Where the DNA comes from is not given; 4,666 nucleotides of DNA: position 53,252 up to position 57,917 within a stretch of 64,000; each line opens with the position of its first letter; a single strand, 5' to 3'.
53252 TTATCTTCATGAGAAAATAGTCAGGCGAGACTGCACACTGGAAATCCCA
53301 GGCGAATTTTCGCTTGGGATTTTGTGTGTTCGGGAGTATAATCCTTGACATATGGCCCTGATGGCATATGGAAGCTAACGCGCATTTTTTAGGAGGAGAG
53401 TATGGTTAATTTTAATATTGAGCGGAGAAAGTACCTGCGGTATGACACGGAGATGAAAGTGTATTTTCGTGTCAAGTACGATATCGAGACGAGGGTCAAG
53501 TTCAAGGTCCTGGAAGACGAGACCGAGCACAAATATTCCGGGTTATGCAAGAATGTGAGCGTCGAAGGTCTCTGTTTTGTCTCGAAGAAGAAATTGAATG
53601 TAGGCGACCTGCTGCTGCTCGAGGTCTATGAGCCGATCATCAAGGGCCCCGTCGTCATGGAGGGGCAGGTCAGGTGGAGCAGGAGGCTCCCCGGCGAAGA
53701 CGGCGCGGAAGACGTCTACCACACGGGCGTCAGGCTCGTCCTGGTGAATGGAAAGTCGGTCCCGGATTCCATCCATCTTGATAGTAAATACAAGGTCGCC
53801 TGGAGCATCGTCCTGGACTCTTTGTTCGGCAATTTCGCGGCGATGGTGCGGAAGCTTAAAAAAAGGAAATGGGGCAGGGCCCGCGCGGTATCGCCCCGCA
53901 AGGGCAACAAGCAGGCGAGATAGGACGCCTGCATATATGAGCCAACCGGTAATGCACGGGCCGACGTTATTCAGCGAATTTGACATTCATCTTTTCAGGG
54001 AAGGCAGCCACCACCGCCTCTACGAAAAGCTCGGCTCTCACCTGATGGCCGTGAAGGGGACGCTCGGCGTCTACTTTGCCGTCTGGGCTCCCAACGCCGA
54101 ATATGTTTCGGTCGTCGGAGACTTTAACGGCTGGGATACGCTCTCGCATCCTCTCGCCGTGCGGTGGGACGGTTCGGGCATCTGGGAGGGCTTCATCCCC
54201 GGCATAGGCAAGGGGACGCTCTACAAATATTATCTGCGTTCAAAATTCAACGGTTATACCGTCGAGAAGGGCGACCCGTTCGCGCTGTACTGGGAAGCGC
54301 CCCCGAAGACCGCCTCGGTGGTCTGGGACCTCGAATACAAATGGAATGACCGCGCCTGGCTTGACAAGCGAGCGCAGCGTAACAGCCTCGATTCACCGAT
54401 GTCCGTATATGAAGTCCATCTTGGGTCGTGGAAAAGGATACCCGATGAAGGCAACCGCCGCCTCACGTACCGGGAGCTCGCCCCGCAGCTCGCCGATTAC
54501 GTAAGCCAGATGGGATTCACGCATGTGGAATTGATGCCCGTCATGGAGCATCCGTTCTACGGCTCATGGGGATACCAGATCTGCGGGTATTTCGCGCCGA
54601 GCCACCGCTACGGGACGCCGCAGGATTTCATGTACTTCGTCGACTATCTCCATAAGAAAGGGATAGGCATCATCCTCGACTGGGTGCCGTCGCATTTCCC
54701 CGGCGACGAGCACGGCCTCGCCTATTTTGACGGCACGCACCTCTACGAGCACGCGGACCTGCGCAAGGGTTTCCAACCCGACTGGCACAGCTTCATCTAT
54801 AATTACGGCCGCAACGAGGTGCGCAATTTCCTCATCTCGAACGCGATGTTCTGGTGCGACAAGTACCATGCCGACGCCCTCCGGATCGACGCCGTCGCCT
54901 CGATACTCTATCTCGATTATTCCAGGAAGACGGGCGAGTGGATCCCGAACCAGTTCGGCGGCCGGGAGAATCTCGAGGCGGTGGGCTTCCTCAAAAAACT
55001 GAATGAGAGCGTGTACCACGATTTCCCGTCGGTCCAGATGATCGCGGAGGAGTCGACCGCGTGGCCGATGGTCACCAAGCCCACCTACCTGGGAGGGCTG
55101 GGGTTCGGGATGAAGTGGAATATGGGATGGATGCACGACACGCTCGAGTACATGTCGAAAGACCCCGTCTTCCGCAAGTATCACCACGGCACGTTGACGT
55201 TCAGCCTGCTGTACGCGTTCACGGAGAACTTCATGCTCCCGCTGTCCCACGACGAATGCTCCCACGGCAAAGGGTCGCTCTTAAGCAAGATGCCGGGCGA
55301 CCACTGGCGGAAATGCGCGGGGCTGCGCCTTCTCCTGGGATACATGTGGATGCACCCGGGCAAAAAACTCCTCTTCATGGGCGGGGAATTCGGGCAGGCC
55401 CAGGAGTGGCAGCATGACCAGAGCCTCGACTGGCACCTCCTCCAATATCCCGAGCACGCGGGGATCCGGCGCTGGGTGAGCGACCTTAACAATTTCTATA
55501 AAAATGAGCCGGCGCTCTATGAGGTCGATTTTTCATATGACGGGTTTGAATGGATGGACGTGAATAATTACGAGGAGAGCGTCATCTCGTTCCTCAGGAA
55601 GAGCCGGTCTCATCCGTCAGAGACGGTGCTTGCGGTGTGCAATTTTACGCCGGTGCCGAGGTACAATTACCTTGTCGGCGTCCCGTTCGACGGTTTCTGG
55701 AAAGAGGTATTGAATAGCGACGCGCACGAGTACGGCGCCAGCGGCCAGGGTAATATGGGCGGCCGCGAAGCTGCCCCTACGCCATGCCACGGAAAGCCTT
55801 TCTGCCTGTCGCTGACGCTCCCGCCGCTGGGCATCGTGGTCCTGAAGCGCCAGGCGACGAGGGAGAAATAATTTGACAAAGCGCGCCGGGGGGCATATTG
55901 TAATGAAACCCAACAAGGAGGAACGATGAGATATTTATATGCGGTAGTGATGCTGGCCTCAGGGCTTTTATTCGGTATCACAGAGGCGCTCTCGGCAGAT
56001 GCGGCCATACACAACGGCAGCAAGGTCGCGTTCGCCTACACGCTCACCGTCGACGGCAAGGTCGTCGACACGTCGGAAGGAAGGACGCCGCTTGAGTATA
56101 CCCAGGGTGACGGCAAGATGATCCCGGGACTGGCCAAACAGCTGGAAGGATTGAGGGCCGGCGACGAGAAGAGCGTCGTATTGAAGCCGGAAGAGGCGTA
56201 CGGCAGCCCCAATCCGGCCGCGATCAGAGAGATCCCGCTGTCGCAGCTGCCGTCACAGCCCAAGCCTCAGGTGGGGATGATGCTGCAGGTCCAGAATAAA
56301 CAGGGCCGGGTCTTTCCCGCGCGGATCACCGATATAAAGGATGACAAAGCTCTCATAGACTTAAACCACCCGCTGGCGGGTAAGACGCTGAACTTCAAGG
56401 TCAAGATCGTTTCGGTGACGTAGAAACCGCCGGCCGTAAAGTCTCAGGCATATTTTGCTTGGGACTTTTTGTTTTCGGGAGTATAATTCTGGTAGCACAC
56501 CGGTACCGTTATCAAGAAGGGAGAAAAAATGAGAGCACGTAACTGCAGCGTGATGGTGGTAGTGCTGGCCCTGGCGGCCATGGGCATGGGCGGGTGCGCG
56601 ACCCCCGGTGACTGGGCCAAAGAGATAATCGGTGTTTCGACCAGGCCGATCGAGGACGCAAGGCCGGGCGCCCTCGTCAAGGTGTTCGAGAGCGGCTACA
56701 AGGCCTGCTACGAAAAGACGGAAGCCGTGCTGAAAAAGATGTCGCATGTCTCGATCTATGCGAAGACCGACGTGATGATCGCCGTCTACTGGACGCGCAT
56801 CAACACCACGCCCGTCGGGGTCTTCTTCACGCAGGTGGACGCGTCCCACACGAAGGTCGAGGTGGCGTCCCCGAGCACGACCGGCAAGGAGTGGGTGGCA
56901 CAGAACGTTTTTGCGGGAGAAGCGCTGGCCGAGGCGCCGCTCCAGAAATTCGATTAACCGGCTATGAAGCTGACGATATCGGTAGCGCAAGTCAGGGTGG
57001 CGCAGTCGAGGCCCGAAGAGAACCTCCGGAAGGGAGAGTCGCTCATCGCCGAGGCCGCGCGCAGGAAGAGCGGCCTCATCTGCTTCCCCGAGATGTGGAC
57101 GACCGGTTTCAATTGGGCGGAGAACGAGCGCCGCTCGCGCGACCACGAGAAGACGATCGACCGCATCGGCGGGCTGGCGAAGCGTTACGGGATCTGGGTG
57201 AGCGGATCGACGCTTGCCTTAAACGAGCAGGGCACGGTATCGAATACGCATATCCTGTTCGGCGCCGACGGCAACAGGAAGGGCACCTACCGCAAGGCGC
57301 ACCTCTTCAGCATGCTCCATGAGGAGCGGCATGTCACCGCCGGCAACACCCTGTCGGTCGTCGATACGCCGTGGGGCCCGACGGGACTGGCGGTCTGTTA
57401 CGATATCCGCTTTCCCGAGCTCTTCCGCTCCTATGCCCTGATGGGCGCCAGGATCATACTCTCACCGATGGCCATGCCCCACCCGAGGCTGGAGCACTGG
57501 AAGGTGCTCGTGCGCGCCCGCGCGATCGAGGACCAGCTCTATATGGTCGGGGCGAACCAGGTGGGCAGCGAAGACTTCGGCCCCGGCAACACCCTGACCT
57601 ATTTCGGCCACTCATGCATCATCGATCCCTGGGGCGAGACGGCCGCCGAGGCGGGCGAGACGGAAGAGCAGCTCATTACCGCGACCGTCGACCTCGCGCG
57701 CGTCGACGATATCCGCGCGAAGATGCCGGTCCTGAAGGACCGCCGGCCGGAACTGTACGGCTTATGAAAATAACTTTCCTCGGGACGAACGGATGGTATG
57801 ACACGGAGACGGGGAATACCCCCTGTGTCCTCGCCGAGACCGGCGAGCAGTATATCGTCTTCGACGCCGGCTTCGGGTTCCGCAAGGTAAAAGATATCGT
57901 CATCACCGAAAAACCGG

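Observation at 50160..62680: Dispersed, near-identical ~40-bp promoter cassette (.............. - 17 bp ending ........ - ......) in front of at least four unrelated transcription units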

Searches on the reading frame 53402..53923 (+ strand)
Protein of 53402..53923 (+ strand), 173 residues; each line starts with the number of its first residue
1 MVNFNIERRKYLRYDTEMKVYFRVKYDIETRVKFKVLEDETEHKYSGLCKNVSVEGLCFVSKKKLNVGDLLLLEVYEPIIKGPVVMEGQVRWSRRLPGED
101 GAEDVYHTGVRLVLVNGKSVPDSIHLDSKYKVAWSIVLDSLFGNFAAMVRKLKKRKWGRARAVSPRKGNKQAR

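Call 56: search_protein_families(library=pfam, proteins=[window:53402-53923:+], max_evalue=0.001)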
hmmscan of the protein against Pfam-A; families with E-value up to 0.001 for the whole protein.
window:53402-53923:+ (173 aa): 1 family
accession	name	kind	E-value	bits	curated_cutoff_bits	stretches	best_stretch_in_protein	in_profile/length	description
PF07238.19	PilZ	-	7.2e-09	36.3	22.5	1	8-100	2-79/102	PilZ domain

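Call 62: find_homologous_proteins(query=window:53402-53923:+, max_evalue=1e-20)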
Query window:53402-53923:+ (173 aa): 70 proteins with E <= 1e-20 among 105 candidates.
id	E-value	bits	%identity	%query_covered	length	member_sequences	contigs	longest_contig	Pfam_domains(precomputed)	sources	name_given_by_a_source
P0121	1.2e-99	349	91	100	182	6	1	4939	PF07238.20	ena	-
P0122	3.8e-99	348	92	99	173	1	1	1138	PF07238.20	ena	-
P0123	1.4e-80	287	79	96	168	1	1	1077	PF07238.20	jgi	jgi:hypothetical protein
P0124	2.4e-78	280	75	96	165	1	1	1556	PF07238.20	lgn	-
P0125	2.9e-70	254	75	87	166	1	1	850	PF07238.20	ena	-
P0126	1.1e-68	248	70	90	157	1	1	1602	PF07238.20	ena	-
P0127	6.7e-68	246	70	86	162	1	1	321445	PF07238.20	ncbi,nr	ncbi:MAG: PilZ domain-containing protein [Candidatus Omnitrophica bacterium]|nr:PilZ domain-containi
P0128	1.2e-67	245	71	87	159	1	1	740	PF07238.20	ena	-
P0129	6.0e-67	243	71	87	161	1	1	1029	PF07238.20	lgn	-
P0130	9.9e-66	239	68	83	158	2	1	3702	PF07238.20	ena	-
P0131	2.6e-65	237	69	87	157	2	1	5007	PF07238.20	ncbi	-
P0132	3.6e-65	237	68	86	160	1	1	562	PF07238.20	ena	-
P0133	7.4e-64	233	70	87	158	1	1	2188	PF07238.20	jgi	jgi:hypothetical protein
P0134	4.1e-63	230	64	88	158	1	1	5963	PF07238.20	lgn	-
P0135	7.3e-63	230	66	91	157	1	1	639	PF07238.20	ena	-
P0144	1.2e-59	219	65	87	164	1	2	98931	PF07238.20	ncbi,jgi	jgi:hypothetical protein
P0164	1.3e-48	183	51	87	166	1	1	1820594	PF07238.20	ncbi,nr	ncbi:MAG: PilZ domain-containing protein [Candidatus Omnitrophota bacterium]|nr:MAG: PilZ domain-con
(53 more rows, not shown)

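Call 63: find_encoding_contigs(protein=P0127, flank=10000, max_places=1)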
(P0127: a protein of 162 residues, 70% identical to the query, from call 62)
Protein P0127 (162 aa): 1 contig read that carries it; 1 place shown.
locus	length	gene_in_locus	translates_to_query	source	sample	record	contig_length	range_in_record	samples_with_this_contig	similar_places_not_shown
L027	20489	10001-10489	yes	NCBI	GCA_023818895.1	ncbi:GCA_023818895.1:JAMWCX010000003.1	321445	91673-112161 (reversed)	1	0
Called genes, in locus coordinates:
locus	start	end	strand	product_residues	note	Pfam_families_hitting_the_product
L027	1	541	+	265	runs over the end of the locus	PF12773:DZR (weak), PF13248:Zn_ribbon_3 (weak)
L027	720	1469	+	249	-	PF01553:Acyltransferase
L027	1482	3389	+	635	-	PF10091:Glycoamylase, PF06452:CBM9_1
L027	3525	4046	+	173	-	-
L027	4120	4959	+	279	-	PF13487:HD_5, PF01966:HD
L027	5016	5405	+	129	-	-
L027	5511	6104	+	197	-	PF07998:Peptidase_M54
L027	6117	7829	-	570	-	PF00501:AMP-binding, PF13193:AMP-binding_C (weak)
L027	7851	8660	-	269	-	PF12146:Hydrolase_4, PF00561:Abhydrolase_1, PF12697:Abhydrolase_6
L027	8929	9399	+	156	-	-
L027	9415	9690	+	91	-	-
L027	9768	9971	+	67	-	-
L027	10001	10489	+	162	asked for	PF07238:PilZ (weak)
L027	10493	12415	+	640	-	PF02922:CBM_48, PF00128:Alpha-amylase (weak), PF02806:Alpha-amylase_C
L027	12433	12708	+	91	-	PF14023:Bestrophin-like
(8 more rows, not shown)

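Call 64: find_encoding_contigs(protein=P0144, flank=10000, max_places=1)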
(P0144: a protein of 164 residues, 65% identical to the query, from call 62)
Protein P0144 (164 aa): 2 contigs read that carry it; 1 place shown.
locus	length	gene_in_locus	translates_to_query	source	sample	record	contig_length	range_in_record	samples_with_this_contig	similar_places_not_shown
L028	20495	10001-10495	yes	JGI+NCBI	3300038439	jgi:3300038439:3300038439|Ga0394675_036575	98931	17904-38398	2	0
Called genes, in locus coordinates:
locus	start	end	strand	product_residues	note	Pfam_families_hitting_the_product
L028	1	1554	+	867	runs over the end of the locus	PF01368:DHH, PF02272:DHHA1 (weak), PF00571:CBS, PF01743:PolyA_pol, PF12627:PolyA_pol_RNAbd (weak)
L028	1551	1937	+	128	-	PF02033:RBFA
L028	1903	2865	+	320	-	PF01368:DHH, PF02272:DHHA1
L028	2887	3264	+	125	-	PF00072:Response_reg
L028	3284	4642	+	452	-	PF04892:VanZ-LLP1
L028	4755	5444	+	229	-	PF01222:ERG4_ERG24 (weak), PF04140:ICMT, PF04191:PEMT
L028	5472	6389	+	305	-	PF01545:Cation_efflux, PF16916:ZT_dimer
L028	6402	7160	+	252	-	PF01476:LysM, PF01510:Amidase_2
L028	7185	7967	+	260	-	PF12773:DZR (weak)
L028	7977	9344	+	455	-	PF07228:SpoIIE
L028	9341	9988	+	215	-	PF07998:Peptidase_M54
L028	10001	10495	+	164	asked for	PF07238:PilZ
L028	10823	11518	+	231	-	PF01509:TruB_N, PF16198:TruB_C_2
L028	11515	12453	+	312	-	PF06574:FAD_syn, PF01687:Flavokinase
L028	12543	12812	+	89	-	PF00312:Ribosomal_S15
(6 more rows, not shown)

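Call 65: find_encoding_contigs(protein=P0164, flank=10000, max_places=1)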
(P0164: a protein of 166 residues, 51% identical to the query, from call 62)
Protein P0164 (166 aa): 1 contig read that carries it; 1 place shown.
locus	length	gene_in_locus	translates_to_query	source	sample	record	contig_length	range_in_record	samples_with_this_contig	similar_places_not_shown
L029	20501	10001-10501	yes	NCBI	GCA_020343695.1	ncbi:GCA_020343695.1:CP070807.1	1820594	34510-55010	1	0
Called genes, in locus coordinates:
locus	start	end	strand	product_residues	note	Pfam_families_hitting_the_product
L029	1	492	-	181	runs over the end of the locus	PF00213:OSCP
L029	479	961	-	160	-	PF00430:ATP-synt_B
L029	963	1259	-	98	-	PF00137:ATP-synt_C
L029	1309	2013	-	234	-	PF00119:ATP-synt_A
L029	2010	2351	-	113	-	PF03899:ATP-synt_I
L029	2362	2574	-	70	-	PF09527:ATPase_gene1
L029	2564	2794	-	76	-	PF02823:ATP-synt_DE_N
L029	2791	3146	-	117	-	PF00215:OMPdecase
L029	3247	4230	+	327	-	-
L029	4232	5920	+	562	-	-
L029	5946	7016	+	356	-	-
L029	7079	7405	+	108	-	-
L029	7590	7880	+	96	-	-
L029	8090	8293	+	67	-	PF00313:CSD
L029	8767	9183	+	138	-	-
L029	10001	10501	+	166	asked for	PF07238:PilZ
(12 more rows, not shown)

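Call 68: find_encoding_contigs(protein=P0121, flank=10000, max_places=1)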
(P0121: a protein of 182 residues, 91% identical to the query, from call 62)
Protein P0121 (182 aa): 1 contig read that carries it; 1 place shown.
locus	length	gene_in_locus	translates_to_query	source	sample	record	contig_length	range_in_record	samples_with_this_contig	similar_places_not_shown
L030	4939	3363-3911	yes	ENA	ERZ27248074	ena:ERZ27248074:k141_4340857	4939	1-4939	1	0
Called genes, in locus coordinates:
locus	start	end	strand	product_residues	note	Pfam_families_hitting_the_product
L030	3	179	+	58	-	?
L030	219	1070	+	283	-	-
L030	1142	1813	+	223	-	PF01863:YgjP-like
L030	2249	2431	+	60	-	-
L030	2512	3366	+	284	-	PF00990:GGDEF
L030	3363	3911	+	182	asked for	PF07238:PilZ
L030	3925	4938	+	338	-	?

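Call 69: find_encoding_contigs(protein=P0131, flank=10000, max_places=1)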
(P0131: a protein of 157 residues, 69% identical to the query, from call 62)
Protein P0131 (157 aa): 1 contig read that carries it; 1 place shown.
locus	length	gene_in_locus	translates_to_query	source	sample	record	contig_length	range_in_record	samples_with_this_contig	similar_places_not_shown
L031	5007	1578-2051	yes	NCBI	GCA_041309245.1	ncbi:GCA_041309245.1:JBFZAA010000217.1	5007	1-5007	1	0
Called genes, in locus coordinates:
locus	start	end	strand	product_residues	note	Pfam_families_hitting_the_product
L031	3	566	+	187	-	?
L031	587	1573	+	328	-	PF03190:Thioredox_DsbH, PF13899:Thioredoxin_7, PF00085:Thioredoxin, PF13098:Thioredoxin_2, PF00515:TPR_1 (faint), PF07719:TPR_2 (faint), PF13424:TPR_12 (faint), PF13371:TPR_9 (weak), +7 more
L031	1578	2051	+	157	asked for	PF07238:PilZ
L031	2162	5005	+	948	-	?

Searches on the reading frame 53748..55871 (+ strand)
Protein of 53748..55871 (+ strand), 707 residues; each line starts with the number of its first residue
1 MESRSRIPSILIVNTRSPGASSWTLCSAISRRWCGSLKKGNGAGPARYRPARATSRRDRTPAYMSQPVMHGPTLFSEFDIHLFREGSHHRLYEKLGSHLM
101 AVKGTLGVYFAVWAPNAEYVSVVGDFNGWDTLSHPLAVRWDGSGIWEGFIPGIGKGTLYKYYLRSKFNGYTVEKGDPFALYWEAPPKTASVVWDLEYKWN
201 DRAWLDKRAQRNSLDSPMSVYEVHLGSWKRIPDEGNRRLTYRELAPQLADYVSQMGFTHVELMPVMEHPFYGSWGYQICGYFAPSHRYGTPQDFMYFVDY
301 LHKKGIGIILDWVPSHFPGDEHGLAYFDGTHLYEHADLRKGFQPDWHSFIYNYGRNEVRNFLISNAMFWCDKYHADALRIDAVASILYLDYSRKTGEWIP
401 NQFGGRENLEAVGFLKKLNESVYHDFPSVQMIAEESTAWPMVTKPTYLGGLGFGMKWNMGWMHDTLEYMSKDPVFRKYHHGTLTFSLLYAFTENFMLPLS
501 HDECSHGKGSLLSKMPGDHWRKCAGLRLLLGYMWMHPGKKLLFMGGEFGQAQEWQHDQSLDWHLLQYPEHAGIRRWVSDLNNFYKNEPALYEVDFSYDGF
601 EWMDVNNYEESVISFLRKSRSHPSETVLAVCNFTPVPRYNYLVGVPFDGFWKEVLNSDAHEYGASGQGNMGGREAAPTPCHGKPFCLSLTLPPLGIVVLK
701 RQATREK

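Call 18: find_encoding_contigs(protein=window:53748-55871:+, flank=10000, max_places=6)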
Protein window:53748-55871:+ (707 aa): no gene with exactly this product is on record in the collection.

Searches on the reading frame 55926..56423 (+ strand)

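Call 67: search_protein_families(library=pfam, proteins=[window:55926-56423:+], max_evalue=0.01)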
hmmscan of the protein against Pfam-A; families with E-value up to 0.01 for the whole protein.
window:55926-56423:+ (165 aa): 2 families
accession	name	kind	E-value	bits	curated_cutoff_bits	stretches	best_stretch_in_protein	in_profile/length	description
PF00254.34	FKBP_C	-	1.7e-14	54.3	21.1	1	27-123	4-74/94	FKBP-type peptidyl-prolyl cis-trans isomerase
PF22199.2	FKBP26_IF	-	0.00045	20.5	27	1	113-150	14-46/46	FKBP26, IF domain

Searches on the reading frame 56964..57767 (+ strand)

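Call 67: search_protein_families(library=pfam, proteins=[window:56964-57767:+], max_evalue=0.01)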
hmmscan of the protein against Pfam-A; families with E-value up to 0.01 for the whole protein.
window:56964-57767:+ (267 aa): 1 family
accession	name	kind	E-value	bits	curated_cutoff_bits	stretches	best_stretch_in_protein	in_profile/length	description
PF00795.27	CN_hydrolase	-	4.6e-58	197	23.2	1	5-251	2-255/256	Carbon-nitrogen hydrolase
